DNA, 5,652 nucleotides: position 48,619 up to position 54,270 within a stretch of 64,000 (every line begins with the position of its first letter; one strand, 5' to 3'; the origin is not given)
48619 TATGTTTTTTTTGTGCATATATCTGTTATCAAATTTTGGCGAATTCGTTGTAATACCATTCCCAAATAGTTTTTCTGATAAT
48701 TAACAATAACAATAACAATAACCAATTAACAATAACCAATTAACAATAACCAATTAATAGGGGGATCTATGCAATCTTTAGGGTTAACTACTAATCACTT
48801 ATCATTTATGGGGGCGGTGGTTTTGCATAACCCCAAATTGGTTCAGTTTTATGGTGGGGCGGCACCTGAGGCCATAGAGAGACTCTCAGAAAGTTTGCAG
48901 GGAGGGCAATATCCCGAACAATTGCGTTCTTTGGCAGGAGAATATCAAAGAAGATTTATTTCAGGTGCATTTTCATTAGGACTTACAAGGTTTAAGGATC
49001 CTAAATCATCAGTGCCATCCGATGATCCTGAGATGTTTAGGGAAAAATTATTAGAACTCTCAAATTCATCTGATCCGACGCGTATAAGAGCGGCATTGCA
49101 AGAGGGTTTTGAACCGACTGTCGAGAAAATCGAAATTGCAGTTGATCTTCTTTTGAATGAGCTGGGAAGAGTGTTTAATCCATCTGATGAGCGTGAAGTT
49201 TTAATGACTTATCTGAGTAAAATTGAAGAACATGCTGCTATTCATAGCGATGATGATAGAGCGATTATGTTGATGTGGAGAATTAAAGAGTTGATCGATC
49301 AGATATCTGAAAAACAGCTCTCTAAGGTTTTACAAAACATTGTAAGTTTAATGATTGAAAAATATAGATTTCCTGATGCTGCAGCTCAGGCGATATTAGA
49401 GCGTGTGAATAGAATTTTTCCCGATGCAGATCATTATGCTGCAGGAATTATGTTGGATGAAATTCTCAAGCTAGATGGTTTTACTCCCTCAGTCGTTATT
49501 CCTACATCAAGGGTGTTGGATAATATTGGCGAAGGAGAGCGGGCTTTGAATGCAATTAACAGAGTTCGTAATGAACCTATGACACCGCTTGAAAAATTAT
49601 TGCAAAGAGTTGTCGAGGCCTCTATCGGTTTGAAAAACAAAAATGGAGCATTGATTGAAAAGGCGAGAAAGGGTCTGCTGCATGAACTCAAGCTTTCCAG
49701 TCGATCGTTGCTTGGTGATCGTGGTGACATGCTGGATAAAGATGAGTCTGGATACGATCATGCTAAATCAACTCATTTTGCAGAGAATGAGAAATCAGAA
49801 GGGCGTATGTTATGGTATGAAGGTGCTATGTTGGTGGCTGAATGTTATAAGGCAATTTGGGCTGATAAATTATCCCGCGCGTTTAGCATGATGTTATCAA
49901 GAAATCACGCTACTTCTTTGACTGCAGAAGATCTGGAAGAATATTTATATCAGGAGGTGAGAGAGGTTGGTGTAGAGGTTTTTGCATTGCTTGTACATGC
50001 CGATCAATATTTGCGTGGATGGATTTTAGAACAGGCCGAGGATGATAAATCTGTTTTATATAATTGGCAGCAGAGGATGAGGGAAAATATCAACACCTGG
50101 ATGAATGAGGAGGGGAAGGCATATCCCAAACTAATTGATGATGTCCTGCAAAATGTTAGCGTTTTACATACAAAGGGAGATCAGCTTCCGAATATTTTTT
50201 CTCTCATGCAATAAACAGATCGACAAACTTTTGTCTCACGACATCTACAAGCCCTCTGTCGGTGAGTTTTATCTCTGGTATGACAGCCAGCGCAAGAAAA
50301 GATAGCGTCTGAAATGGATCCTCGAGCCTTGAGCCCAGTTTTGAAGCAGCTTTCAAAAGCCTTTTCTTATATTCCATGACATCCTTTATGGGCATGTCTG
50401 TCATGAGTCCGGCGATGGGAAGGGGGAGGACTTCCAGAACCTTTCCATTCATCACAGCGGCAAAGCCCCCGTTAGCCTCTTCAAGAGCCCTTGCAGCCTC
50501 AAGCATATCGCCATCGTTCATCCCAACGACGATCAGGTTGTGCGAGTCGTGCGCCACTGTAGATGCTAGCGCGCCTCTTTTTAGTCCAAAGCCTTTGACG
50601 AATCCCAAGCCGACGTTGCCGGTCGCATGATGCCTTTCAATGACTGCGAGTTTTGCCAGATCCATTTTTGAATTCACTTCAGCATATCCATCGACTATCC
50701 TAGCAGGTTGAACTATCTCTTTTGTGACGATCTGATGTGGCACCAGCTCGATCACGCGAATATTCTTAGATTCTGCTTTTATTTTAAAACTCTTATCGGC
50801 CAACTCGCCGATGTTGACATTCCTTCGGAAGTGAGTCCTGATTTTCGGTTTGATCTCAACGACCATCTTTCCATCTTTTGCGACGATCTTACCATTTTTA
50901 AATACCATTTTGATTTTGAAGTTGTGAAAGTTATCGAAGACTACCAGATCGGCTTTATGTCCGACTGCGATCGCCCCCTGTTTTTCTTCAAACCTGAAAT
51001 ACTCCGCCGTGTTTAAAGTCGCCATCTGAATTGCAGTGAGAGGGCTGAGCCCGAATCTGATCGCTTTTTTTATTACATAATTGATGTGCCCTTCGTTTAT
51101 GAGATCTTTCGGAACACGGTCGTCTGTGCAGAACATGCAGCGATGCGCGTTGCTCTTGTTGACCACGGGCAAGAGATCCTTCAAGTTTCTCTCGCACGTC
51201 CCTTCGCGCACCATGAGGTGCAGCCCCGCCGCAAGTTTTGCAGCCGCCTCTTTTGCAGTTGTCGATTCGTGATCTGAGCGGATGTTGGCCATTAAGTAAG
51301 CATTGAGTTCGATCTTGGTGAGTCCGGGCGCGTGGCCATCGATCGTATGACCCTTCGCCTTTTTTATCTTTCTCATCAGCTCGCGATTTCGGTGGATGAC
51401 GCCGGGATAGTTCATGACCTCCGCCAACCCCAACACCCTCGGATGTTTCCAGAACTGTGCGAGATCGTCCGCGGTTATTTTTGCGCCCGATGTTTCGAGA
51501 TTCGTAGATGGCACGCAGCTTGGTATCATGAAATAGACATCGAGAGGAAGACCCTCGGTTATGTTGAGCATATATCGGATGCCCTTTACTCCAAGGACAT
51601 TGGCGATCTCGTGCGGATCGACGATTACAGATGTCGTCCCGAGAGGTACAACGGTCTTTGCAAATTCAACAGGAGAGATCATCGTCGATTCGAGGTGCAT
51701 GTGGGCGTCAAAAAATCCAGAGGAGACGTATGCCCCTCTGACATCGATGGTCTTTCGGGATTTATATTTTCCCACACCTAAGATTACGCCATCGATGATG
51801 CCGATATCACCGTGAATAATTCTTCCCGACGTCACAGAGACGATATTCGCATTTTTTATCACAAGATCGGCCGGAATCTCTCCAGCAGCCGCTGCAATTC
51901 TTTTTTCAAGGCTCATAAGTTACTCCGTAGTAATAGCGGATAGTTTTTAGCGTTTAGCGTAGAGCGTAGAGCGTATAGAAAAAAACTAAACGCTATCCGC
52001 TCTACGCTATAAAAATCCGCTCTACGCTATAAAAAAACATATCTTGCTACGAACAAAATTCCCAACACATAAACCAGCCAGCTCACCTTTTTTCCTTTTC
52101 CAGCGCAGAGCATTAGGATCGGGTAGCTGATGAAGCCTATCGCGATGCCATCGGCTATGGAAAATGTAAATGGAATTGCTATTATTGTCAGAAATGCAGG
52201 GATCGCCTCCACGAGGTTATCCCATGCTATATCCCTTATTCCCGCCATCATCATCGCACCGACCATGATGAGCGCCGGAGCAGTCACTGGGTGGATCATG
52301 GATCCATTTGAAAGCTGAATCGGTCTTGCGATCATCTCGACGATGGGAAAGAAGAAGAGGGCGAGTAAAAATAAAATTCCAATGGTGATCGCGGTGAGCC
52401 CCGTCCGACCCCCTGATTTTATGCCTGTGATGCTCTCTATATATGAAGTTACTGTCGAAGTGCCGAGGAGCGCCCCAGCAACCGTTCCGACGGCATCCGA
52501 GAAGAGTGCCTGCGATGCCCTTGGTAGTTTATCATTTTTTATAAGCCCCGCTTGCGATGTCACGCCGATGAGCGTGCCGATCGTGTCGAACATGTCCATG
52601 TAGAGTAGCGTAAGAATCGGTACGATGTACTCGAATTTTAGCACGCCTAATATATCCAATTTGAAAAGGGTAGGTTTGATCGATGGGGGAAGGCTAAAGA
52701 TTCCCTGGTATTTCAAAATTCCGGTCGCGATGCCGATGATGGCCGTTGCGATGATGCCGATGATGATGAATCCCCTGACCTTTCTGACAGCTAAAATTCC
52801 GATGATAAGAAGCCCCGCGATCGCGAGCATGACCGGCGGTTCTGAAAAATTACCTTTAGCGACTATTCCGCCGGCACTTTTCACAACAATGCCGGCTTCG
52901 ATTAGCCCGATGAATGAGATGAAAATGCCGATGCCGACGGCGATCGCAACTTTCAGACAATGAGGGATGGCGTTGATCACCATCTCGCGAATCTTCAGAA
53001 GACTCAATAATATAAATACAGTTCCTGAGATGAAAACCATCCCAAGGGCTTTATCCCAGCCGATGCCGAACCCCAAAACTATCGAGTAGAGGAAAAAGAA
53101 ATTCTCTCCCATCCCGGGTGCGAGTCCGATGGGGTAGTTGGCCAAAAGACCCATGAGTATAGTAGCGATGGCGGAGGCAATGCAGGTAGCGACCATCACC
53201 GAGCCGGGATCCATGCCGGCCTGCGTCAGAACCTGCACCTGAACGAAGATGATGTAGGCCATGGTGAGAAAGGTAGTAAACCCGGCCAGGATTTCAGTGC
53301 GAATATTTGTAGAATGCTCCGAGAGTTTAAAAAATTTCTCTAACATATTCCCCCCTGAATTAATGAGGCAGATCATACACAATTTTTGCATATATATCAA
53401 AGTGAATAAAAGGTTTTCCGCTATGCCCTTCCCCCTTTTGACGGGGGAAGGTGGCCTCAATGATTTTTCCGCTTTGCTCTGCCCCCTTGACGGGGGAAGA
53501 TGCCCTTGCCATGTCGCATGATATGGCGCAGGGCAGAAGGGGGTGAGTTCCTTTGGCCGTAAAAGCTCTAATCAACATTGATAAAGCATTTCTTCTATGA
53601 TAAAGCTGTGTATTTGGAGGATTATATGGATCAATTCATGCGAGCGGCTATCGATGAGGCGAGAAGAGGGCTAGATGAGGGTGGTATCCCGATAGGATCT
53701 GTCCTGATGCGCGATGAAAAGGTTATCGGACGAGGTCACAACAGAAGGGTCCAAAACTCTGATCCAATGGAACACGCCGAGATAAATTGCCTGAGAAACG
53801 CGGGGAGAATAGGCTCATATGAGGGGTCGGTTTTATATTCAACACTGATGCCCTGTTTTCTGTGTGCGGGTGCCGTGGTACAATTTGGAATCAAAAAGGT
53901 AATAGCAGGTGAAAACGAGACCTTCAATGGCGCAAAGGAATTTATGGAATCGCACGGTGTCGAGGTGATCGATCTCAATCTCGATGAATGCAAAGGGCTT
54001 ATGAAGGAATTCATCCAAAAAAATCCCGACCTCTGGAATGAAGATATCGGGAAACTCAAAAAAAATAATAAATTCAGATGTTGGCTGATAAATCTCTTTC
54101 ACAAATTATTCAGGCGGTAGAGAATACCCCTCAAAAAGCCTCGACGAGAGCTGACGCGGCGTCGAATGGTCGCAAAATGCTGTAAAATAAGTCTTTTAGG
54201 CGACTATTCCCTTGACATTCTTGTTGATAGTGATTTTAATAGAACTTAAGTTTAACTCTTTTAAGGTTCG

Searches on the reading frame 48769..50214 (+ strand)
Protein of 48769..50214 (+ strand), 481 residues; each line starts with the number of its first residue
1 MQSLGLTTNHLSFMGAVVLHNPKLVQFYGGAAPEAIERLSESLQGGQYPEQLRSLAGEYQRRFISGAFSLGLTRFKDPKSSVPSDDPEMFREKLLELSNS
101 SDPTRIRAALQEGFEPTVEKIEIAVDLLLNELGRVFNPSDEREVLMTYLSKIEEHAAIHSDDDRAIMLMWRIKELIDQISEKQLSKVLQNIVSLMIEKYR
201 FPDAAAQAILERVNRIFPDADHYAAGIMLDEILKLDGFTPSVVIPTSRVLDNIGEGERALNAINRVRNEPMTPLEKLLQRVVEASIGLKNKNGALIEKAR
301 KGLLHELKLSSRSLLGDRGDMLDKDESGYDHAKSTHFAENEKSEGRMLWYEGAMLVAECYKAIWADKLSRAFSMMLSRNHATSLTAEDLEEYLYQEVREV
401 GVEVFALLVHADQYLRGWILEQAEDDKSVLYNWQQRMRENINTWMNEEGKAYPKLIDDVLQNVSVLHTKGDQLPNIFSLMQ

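Call 3: search_protein_families(library=pfam, proteins=[window:48769-50214:+], max_evalue=0.1)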
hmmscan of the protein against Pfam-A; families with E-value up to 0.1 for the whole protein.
window:48769-50214:+ (481 aa): 1 family
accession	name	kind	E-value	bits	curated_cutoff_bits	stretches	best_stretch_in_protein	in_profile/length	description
PF03810.25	IBN_N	-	0.04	14.4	21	0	32-97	11-70/73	Importin-beta N-terminal domain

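Call 4: search_protein_families(library=ncbifam, proteins=[window:48769-50214:+], max_evalue=0.1)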
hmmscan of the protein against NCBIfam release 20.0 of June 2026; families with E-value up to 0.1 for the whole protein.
window:48769-50214:+ (481 aa): 2 families
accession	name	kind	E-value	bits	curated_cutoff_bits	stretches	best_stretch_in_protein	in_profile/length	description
NF033916.0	antiphage_ZorA_3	subfamily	0.057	12.3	250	0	105-195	350-438/509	anti-phage ZorAB system protein ZorA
TIGR01145.1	ATP_synt_delta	equivalog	0.077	13.3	57.5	0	172-201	53-82/172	ATP synthase F1 subunit delta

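Call 5: search_protein_families(library=padloc, proteins=[window:48769-50214:+], max_evalue=0.1)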
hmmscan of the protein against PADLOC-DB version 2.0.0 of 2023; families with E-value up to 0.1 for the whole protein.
window:48769-50214:+ (481 aa): 1 family
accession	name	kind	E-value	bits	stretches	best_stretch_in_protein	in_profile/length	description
PDLC02882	DpdH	-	0.011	11.3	1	396-448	709-761/1054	DpdH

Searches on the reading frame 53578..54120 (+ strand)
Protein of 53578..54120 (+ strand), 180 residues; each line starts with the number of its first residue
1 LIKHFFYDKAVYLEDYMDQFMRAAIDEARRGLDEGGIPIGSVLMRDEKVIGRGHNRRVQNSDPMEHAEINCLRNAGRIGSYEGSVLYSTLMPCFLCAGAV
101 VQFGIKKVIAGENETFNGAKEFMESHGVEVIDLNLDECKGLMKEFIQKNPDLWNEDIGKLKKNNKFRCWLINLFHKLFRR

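Call 3: search_protein_families(library=pfam, proteins=[window:53578-54120:+], max_evalue=0.1)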
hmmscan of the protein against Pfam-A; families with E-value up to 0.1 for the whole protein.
window:53578-54120:+ (180 aa): 4 families
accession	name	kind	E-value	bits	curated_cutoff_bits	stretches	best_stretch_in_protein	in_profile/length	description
PF00383.29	dCMP_cyt_deam_1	-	2.5e-23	82.3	25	1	18-111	5-101/102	Cytidine and deoxycytidylate deaminase zinc-binding region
PF14437.12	MafB19-deam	-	2.9e-23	82.8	27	1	18-148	4-140/142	MafB19-like deaminase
PF14439.12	Bd3614-deam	-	0.00016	22.1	38.5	1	47-105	19-79/113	Bd3614-like deaminase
PF18750.7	SNAD4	-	0.005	17.3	27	1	55-103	22-74/130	Secreted Novel AID/APOBEC-like Deaminase 4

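Call 4: search_protein_families(library=ncbifam, proteins=[window:53578-54120:+], max_evalue=0.1)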
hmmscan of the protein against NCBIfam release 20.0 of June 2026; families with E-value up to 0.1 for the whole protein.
window:53578-54120:+ (180 aa): 5 families
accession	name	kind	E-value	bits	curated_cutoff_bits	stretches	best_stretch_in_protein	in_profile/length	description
NF008113.2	PRK10860.1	equivalog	1.8e-23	83.2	150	1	18-120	8-113/165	tRNA adenosine(34) deaminase TadA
TIGR00326.1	eubact_ribD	equivalog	6.2e-13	48.7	156.35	1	21-149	1-136/343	bifunctional diaminohydroxyphosphoribosylaminopyrimidine deaminase/5-amino-6-(5-phosphoribosylamino)uracil reductase RibD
NF041025.1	antiphage_deaminase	equivalog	1.1e-08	34.4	400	1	66-109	339-384/437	anti-phage dCTP deaminase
TIGR02571.1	ComEB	equivalog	1.3e-07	31.7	219.45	1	66-137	69-142/151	ComE operon protein 2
NF008052.0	PRK10786.1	equivalog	1.3e-06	27.4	500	1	19-112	5-100/367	bifunctional diaminohydroxyphosphoribosylaminopyrimidine deaminase/5-amino-6-(5-phosphoribosylamino)uracil reductase RibD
